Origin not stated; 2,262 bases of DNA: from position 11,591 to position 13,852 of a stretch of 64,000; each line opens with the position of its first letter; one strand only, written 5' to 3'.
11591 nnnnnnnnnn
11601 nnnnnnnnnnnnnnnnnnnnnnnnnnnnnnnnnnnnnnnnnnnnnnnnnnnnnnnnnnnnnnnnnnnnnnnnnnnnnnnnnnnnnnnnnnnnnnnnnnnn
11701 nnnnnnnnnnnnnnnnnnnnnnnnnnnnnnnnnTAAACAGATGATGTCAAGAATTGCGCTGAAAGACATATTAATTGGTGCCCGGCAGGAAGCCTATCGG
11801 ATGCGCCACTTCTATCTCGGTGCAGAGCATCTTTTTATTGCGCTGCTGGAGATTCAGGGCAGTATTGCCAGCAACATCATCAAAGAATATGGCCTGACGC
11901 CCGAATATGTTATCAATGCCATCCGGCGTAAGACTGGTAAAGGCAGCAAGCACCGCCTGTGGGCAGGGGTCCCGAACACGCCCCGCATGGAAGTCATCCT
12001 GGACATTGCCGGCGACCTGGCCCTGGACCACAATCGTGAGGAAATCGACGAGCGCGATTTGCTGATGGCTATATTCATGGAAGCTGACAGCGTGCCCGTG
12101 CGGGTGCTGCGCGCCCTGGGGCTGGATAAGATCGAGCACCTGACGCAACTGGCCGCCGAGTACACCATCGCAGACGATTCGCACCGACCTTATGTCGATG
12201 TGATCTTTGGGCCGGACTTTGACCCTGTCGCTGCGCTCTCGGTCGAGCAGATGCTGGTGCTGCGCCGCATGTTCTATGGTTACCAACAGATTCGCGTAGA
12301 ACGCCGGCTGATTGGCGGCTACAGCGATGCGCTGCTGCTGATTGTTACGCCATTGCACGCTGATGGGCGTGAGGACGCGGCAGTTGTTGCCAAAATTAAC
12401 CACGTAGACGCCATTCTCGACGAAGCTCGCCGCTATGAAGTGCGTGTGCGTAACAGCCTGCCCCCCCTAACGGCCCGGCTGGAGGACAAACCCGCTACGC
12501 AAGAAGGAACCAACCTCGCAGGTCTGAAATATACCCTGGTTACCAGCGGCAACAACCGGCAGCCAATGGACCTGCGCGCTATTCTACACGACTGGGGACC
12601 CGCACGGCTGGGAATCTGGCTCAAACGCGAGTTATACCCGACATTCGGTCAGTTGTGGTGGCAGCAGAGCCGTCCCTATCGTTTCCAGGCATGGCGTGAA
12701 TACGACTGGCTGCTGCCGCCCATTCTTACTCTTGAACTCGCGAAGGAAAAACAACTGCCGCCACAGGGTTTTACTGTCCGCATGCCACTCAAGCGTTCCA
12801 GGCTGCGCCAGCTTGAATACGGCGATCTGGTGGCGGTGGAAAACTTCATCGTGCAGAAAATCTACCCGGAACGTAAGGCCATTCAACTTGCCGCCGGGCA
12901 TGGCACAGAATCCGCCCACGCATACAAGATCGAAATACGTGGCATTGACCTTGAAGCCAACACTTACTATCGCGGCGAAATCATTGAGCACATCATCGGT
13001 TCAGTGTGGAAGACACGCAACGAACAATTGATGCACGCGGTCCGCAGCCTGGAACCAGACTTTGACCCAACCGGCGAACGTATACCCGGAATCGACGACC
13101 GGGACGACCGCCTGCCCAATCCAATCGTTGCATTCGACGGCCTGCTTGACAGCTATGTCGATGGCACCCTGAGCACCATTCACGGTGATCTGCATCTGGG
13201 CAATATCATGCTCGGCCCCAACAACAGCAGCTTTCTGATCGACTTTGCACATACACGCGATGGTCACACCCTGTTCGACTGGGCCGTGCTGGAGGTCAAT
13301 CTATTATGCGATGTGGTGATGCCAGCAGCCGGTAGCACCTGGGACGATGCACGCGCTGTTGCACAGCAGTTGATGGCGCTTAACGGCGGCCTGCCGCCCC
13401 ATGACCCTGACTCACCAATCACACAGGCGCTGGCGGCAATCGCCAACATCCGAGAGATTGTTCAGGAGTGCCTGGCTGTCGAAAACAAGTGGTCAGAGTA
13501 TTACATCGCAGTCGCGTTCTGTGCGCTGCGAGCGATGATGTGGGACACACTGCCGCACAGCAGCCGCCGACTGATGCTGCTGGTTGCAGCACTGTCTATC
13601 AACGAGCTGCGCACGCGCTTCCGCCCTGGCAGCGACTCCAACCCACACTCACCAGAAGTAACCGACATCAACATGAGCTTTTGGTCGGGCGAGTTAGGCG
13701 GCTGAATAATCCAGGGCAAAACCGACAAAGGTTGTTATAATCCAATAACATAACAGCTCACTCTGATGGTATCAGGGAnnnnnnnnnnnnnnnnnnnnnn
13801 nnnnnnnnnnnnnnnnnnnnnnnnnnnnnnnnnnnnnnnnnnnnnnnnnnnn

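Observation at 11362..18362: Three-gene phospho-signalling / STAND module: FHA protein, Clp_N-atypical kinase fusion, Ser/Thr-kinase-NTPase-WD40 giant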

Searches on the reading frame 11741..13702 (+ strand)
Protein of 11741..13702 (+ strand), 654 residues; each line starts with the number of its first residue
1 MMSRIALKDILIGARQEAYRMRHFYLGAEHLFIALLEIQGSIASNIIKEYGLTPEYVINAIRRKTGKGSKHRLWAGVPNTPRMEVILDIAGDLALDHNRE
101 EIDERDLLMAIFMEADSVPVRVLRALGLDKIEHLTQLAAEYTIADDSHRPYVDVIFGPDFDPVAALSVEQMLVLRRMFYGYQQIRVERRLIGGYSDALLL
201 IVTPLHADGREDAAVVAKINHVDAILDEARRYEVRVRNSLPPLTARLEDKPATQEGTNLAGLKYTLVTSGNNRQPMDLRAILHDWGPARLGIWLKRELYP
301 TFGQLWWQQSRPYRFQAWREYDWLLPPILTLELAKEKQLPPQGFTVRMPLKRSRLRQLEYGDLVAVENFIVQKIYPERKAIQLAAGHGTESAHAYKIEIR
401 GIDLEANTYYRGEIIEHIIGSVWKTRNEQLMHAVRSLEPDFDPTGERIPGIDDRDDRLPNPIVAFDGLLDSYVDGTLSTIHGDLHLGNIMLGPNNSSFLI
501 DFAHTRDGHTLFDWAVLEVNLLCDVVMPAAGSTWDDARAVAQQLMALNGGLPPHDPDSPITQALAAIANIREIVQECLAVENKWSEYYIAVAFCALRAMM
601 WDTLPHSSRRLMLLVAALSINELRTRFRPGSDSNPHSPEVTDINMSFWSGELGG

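Call 7: search_protein_families(library=pfam, proteins=[window:11741-13702:+], max_evalue=0.01)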
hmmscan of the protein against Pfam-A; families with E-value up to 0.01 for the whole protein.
window:11741-13702:+ (654 aa): 3 families
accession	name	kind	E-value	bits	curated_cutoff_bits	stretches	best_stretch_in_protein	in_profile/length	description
PF19974.5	TCAD9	-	1.6e-31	110.4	40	1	183-599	2-428/429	Ternary complex associated domain 9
PF02861.25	Clp_N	-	3.2e-12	46.9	20.7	1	14-62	1-49/53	Clp amino terminal domain, pathogenicity island component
PF01636.29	APH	-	3.9e-07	30.5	23.2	1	435-518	137-210/239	Phosphotransferase enzyme family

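Call 8: search_protein_families(library=ncbifam, proteins=[window:11741-13702:+], max_evalue=0.01)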
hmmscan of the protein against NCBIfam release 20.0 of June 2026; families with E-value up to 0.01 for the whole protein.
window:11741-13702:+ (654 aa): 5 families
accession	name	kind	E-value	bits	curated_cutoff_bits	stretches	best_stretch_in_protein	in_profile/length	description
NF033606.1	heat_AAA_ClpK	exception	1.6e-06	26.3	1900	1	7-84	189-266/949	heat shock survival AAA family ATPase ClpK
TIGR02639.1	ClpA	equivalog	2.7e-06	25.9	993.15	1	7-147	5-146/734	ATP-dependent Clp protease ATP-binding subunit ClpA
NF033607.0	disagg_AAA_ClpG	exception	0.00017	19.7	1900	1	18-85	179-246/932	AAA family protein disaggregase ClpG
TIGR03346.1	chaperone_ClpB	equivalog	0.00024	19.6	1232.1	1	8-131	6-129/853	ATP-dependent chaperone ClpB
NF008738.0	PRK11768.1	equivalog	0.0062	15.9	194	0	476-515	196-234/327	serine/threonine protein kinase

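Call 14: find_homologous_proteins(query=window:11741-13702:+, max_evalue=0.00001)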
Query window:11741-13702:+ (654 aa): 443 proteins with E <= 0.00001 among 8000 candidates; the best 120 are listed.
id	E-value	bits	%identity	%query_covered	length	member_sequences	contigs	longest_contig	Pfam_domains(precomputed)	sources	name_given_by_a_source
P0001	0.0e+0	1501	100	100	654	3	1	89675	PF02861.26,PF19974.6,PF01636.30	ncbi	-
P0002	0.0e+0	1334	87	100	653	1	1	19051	PF02861.26,PF19974.6,PF01636.30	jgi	jgi:hypothetical protein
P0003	0.0e+0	1330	87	100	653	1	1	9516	PF02861.26,PF19974.6,PF01636.30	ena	-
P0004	0.0e+0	1283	83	100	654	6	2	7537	PF02861.26,PF19974.6,PF01636.30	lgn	-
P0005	8.8e-285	964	65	96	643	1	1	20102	PF02861.26,PF19974.6,PF01636.30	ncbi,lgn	ncbi:MAG: Clp protease N-terminal domain-containing protein [Chloroflexota bacterium]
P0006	9.4e-285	964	64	99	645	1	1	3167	PF02861.26,PF19974.6,PF01636.30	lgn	-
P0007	8.6e-283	958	65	98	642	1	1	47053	PF02861.26,PF19974.6,PF01636.30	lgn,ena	-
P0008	1.6e-279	947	65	98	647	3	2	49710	PF02861.26,PF19974.6,PF01636.30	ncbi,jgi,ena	jgi:hypothetical protein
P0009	3.4e-277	939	63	99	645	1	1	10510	PF02861.26,PF19974.6,PF01636.30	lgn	-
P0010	5.2e-277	939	63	99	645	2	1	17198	PF02861.26,PF19974.6,PF01636.30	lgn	-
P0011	1.8e-272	924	62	98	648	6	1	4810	PF02861.26,PF19974.6,PF01636.30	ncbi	-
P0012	3.7e-270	916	62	98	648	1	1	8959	PF02861.26,PF19974.6,PF01636.30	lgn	-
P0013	5.2e-270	916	61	98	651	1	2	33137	PF02861.26,PF19974.6,PF01636.30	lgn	-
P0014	3.4e-269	913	60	99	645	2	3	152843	PF02861.26,PF19974.6,PF01636.30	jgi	jgi:hypothetical protein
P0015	4.8e-268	909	62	98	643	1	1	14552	PF02861.26,PF19974.6,PF01636.30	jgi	jgi:hypothetical protein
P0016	7.5e-267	905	60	99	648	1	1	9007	PF02861.26,PF19974.6,PF01636.30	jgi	jgi:hypothetical protein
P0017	7.9e-267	905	61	98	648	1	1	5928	PF02861.26,PF19974.6,PF01636.30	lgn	-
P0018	1.2e-266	904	61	98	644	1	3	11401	PF02861.26,PF19974.6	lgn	-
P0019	2.5e-266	903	60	99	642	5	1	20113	PF02861.26,PF19974.6,PF01636.30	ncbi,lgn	-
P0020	3.3e-266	903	61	98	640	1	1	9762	PF02861.26,PF19974.6,PF01636.30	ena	-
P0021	5.3e-266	902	60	98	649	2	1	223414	PF02861.26,PF19974.6,PF01636.30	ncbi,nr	ncbi:MAG: Clp protease N-terminal domain-containing protein [bacterium]|nr:Clp protease N-terminal d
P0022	7.7e-266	902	62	96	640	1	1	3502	PF02861.26,PF19974.6,PF01636.30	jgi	jgi:hypothetical protein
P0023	2.9e-264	897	60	99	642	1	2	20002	PF02861.26,PF19974.6,PF01636.30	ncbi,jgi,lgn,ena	jgi:hypothetical protein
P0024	1.2e-263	895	60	99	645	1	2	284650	PF02861.26,PF19974.6,PF01636.30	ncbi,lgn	ncbi:MAG: Clp protease N-terminal domain-containing protein [Aggregatilineales bacterium]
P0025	1.4e-263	894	61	98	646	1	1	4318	PF02861.26,PF19974.6,PF01636.30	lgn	-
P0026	2.5e-263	894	58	99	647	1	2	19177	PF02861.26,PF19974.6,PF01636.30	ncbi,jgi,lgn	-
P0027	4.2e-263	893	59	99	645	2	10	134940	PF02861.26,PF19974.6,PF01636.30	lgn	-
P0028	2.8e-262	890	59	99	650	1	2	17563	PF02861.26,PF19974.6,PF01636.30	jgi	jgi:ATP-dependent Clp protease ATP-binding subunit ClpC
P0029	1.1e-260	885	59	98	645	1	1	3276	PF02861.26,PF19974.6,PF01636.30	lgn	-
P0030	5.4e-260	883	58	98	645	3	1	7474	PF02861.26,PF19974.6,PF01636.30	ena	-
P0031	8.7e-260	882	59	98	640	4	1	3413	PF02861.26,PF19974.6,PF01636.30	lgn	-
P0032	1.3e-259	881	59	98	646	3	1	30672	PF02861.26,PF19974.6,PF01636.30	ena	-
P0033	2.7e-258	877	59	99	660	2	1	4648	PF02861.26,PF19974.6,PF01636.30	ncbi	-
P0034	1.6e-257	874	59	98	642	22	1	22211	PF02861.26,PF19974.6,PF01636.30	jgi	jgi:hypothetical protein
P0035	2.1e-255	867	58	98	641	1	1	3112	PF02861.26,PF19974.6,PF01636.30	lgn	-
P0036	6.8e-255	866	59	96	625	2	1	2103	PF02861.26,PF19974.6,PF01636.30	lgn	-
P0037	4.2e-252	856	57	98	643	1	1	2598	PF02861.26,PF19974.6,PF01636.30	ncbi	-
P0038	3.3e-251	854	60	96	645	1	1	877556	PF02861.26,PF19974.6,PF01636.30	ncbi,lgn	ncbi:MAG: hypothetical protein OHK0046_06830 [Anaerolineae bacterium]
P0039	6.7e-251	853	56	99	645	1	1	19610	PF02861.26,PF19974.6,PF01636.30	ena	-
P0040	3.2e-250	850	58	97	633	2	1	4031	PF02861.26,PF19974.6,PF01636.30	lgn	-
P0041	4.8e-250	850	57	98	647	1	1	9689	PF02861.26,PF19974.6,PF01636.30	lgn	-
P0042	1.4e-249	848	58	98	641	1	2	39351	PF02861.26,PF19974.6,PF01636.30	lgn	-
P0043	5.8e-249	846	58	95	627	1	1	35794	PF02861.26,PF19974.6,PF01636.30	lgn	-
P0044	1.5e-247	841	57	98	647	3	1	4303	PF02861.26,PF19974.6,PF01636.30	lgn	-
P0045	3.3e-247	840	60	95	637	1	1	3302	PF02861.26,PF19974.6,PF01636.30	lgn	-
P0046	3.6e-246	837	58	98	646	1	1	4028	PF02861.26,PF19974.6,PF01636.30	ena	-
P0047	1.8e-244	831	53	99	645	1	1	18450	PF02861.26,PF19974.6,PF01636.30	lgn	-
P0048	1.1e-242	825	57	98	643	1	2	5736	PF02861.26,PF19974.6,PF01636.30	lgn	-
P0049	2.8e-241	821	57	99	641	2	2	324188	PF02861.26,PF19974.6,PF01636.30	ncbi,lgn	-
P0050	7.0e-240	816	55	98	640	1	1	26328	PF02861.26,PF19974.6,PF01636.30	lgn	-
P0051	1.4e-239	815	56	98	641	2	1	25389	PF02861.26,PF19974.6,PF01636.30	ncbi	ncbi:MAG: Clp protease N-terminal domain-containing protein [Anaerolineae bacterium]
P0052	1.7e-239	815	56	99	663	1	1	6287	PF02861.26,PF19974.6,PF01636.30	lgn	-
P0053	3.8e-239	814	56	96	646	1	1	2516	PF02861.26,PF19974.6,PF01636.30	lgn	-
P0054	8.3e-239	813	55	99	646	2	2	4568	PF02861.26,PF19974.6,PF01636.30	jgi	jgi:hypothetical protein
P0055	7.8e-238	809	55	99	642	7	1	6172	PF02861.26,PF19974.6,PF01636.30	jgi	jgi:hypothetical protein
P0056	1.7e-236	805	56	96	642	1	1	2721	PF02861.26,PF19974.6,PF01636.30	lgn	-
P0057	9.3e-235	799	55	98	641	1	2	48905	PF02861.26,PF19974.6,PF01636.30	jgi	jgi:hypothetical protein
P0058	2.0e-233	795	56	98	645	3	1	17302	PF02861.26,PF19974.6,PF01636.30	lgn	-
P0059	1.6e-232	792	55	98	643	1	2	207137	PF02861.26,PF19974.6,PF01636.30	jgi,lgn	jgi:hypothetical protein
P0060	2.3e-232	791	55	98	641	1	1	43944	PF02861.26,PF19974.6,PF01636.30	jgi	jgi:hypothetical protein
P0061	2.9e-232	791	56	98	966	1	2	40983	PF02861.26,PF19974.6,PF13676.12,PF01636.30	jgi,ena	jgi:hypothetical protein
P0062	9.6e-232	789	57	95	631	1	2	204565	PF02861.26,PF19974.6,PF01636.30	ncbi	-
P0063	1.5e-231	789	57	93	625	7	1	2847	PF02861.26,PF19974.6,PF01636.30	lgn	-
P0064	2.7e-231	788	56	98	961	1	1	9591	PF02861.26,PF19974.6,PF13676.12,PF01636.30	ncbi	-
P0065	5.0e-231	787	53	98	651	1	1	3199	PF02861.26,PF19974.6,PF01636.30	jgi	jgi:hypothetical protein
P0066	5.0e-231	787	55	98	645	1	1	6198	PF02861.26,PF19974.6,PF01636.30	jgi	-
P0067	8.2e-231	786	56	98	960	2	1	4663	PF02861.26,PF19974.6,PF13676.12,PF01636.30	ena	-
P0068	1.3e-230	785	55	98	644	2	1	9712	PF02861.26,PF19974.6,PF01636.30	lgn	-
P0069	2.1e-230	785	56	97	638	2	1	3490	PF02861.26,PF19974.6,PF01636.30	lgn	-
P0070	2.4e-230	785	56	95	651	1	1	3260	PF02861.26,PF19974.6,PF01636.30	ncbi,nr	ncbi:MAG: phosphotransferase [Chloroflexi bacterium]|nr:phosphotransferase [Chloroflexota bacterium]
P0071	3.3e-230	784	54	100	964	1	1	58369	PF02861.26,PF19974.6,PF13676.12,PF01636.30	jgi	jgi:hypothetical protein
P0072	6.6e-230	783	55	98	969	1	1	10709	PF02861.26,PF19974.6,PF13676.12,PF01636.30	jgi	jgi:hypothetical protein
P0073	7.7e-230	783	56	99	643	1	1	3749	PF02861.26,PF19974.6,PF01636.30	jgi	jgi:uncharacterized protein associated with vWA-MoxR-VMAP ternary system/ClpA/ClpB-like protein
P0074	1.1e-229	782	56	97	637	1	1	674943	PF02861.26,PF19974.6,PF01636.30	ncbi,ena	-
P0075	1.2e-229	782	54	98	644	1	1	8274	PF02861.26,PF19974.6,PF01636.30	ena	-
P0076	4.8e-229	780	56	99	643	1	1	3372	PF02861.26,PF19974.6,PF01636.30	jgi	jgi:hypothetical protein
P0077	5.8e-229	780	53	98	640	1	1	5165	PF02861.26,PF19974.6,PF01636.30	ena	-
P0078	7.1e-229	780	56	97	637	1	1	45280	PF02861.26,PF19974.6,PF01636.30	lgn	-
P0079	8.9e-229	779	55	99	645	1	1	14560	PF02861.26,PF19974.6,PF01636.30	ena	-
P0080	1.1e-228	779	56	98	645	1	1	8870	PF02861.26,PF19974.6,PF01636.30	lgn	-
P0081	1.1e-228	779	55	99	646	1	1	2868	PF02861.26,PF19974.6,PF01636.30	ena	-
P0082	1.3e-228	779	55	99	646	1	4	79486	PF02861.26,PF19974.6,PF01636.30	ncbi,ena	-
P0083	1.9e-228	778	56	97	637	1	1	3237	PF02861.26,PF19974.6,PF01636.30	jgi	jgi:Ternary complex associated domain 9/Clp amino terminal domain, pathogenicity island component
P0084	2.1e-228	778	55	98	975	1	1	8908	PF02861.26,PF19974.6,PF13676.12,PF01636.30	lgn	-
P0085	2.5e-228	778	56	98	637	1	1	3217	PF02861.26,PF19974.6,PF01636.30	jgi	-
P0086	2.8e-228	778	56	96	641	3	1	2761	PF02861.26,PF19974.6,PF01636.30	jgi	-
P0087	2.9e-228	778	56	96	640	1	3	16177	PF02861.26,PF19974.6,PF01636.30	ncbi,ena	-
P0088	3.5e-228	777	52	98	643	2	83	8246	PF02861.26,PF19974.6,PF01636.30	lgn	-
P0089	4.3e-228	777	56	98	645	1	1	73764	PF02861.26,PF19974.6,PF01636.30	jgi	-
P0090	8.3e-228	776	55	99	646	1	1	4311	PF02861.26,PF19974.6,PF01636.30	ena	-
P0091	1.1e-227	776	56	99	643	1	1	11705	PF02861.26,PF19974.6,PF01636.30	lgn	-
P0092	1.3e-227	776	55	100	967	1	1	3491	PF02861.26,PF19974.6,PF13676.12,PF01636.30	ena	-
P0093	1.5e-227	775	54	98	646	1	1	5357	PF02861.26,PF19974.6,PF01636.30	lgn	-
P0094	2.0e-227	775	55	98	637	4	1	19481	PF02861.26,PF19974.6,PF01636.30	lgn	-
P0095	3.4e-227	774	55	97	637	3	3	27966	PF02861.26,PF19974.6,PF01636.30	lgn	-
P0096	4.3e-227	774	55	97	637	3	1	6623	PF02861.26,PF19974.6,PF01636.30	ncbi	-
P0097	6.1e-227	773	56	99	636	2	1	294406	PF02861.26,PF19974.6,PF01636.30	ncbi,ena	-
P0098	9.4e-227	773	54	98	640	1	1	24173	PF02861.26,PF19974.6,PF01636.30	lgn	-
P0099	1.1e-226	772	56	97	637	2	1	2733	PF02861.26,PF19974.6,PF01636.30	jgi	jgi:hypothetical protein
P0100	1.5e-226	772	55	96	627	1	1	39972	PF02861.26,PF19974.6,PF01636.30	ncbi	-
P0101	1.7e-226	772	54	98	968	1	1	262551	PF02861.26,PF19974.6,PF13676.12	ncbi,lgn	-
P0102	2.3e-226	771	56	97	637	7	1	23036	PF02861.26,PF19974.6,PF01636.30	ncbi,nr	ncbi:MAG: phosphotransferase [Chloroflexi bacterium]|nr:phosphotransferase [Chloroflexota bacterium]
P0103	3.4e-226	771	55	97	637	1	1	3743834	PF02861.26,PF19974.6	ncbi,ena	-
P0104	9.1e-226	769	54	98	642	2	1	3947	PF02861.26,PF19974.6,PF01636.30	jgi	jgi:hypothetical protein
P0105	1.7e-225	769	54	99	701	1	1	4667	PF02861.26,PF19974.6,PF01636.30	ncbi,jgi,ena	jgi:ATP-dependent Clp protease ATP-binding subunit ClpC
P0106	1.7e-225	769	55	99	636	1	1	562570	PF02861.26,PF19974.6,PF01636.30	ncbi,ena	-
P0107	2.2e-225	768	54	98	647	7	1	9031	PF02861.26,PF19974.6,PF01636.30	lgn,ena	-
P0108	2.9e-225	768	55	97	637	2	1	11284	PF02861.26,PF19974.6,PF01636.30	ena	-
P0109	3.3e-225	768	55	96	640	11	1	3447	PF02861.26,PF19974.6,PF01636.30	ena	-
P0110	3.7e-225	767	55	97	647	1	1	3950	PF02861.26,PF19974.6,PF01636.30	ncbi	ncbi:MAG: Clp protease N-terminal domain-containing protein [Chloroflexota bacterium]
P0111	1.1e-224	766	53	99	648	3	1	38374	PF02861.26,PF19974.6,PF01636.30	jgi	jgi:hypothetical protein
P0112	1.2e-224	766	55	98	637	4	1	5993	PF02861.26,PF19974.6,PF01636.30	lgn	-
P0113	1.6e-224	765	55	97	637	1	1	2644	PF02861.26,PF19974.6,PF01636.30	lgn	-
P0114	1.8e-224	765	56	97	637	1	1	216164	PF02861.26,PF19974.6,PF01636.30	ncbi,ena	-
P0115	1.8e-224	765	53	99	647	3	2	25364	PF02861.26,PF19974.6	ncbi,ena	-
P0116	2.3e-224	765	55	99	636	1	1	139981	PF02861.26,PF19974.6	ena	-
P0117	4.2e-224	764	53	98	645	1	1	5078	PF02861.26,PF19974.6,PF01636.30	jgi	jgi:Ternary complex associated domain 9/Clp amino terminal domain, pathogenicity island component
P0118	4.6e-224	764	53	96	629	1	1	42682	PF02861.26,PF19974.6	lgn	-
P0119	7.1e-224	763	55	96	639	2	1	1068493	PF02861.26,PF19974.6,PF01636.30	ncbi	-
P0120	7.7e-224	763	55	95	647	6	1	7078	PF02861.26,PF19974.6,PF01636.30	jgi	jgi:hypothetical protein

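Call 16: find_related_loci(query=A1, collection=genome_contigs, flank=10000)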
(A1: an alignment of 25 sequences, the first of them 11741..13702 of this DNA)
Query A1 (654 aa) in genome_contigs; peptide patterns used: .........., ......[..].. (x = any residue, [..] = any of these).
599 stretches matched a pattern (row limit reached: there are more); 130 encode a relative of the query (tblastn E <= 1e-3); the best 80 are kept; 80 distinct loci.
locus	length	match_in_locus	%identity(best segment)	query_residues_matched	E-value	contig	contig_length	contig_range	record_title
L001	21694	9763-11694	64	1-644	0e+0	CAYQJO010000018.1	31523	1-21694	MAG TPA_asm: uncultured Anaerolineaceae bacterium isolate binchicken_co8_315 genome assembly, contig: NODE_1815_length_3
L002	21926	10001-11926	60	2-644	0e+0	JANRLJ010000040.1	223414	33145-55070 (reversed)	MAG: bacterium isolate bins.192 k141_4696965, whole genome shotgun sequence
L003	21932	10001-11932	60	1-644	0e+0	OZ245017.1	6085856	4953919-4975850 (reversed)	MAG: Phototrophicaceae bacterium isolate 75b39b6a-bc88-4430-bfad-914235af2d3e genome assembly, chromosome: 1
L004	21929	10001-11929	59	2-648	0e+0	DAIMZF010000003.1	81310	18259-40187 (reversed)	MAG TPA_asm: Aggregatilineales bacterium isolate CTOTU7321 NODE_220_length_81310_cov_8.293680, whole genome shotgun sequ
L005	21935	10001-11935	59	2-649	0e+0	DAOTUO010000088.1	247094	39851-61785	MAG TPA_asm: Anaerolineae bacterium isolate F18_66 k115_4764971, whole genome shotgun sequence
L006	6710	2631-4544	59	2-641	0e+0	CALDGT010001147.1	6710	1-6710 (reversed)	MAG TPA_asm: uncultured Chloroflexi bacterium isolate SRR5576002_bin.39_CONCOCT_v1.1_MAG genome assembly, contig: ERZ795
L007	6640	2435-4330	58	2-634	0e+0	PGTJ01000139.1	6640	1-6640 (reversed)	MAG: Phototrophicales bacterium isolate CP2_20G k99_136772, whole genome shotgun sequence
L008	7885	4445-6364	58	2-645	0e+0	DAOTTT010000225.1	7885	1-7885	MAG TPA_asm: Anaerolineae bacterium isolate F14_20 k111_3396603, whole genome shotgun sequence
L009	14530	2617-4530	59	2-641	0e+0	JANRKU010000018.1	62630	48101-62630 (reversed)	MAG: bacterium isolate bins.121 k141_3285371, whole genome shotgun sequence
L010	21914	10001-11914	58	2-641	0e+0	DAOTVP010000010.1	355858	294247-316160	MAG TPA_asm: Anaerolineae bacterium isolate H110_65 479407, whole genome shotgun sequence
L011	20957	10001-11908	56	2-643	0e+0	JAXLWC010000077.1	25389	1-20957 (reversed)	MAG: Anaerolineae bacterium isolate STL-CHL13 C2.29.fa-77, whole genome shotgun sequence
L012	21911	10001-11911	57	1-639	0e+0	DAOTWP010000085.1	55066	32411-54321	MAG TPA_asm: Anaerolineae bacterium isolate H14_151 k109_175401, whole genome shotgun sequence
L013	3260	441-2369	55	1-643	0e+0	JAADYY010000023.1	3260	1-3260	MAG: Chloroflexi bacterium isolate TC_22 k99_44194, whole genome shotgun sequence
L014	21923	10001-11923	52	2-644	0e+0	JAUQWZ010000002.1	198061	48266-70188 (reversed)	MAG: Aggregatilineales bacterium isolate BIN16 contig_12000, whole genome shotgun sequence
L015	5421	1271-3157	55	2-643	0e+0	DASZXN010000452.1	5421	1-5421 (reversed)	MAG TPA_asm: Phototrophicaceae bacterium isolate SMAG_U6184 k141_30724, whole genome shotgun sequence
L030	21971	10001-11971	50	1-651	0e+0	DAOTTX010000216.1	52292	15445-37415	MAG TPA_asm: Anaerolineae bacterium isolate F14_29 k111_3267217, whole genome shotgun sequence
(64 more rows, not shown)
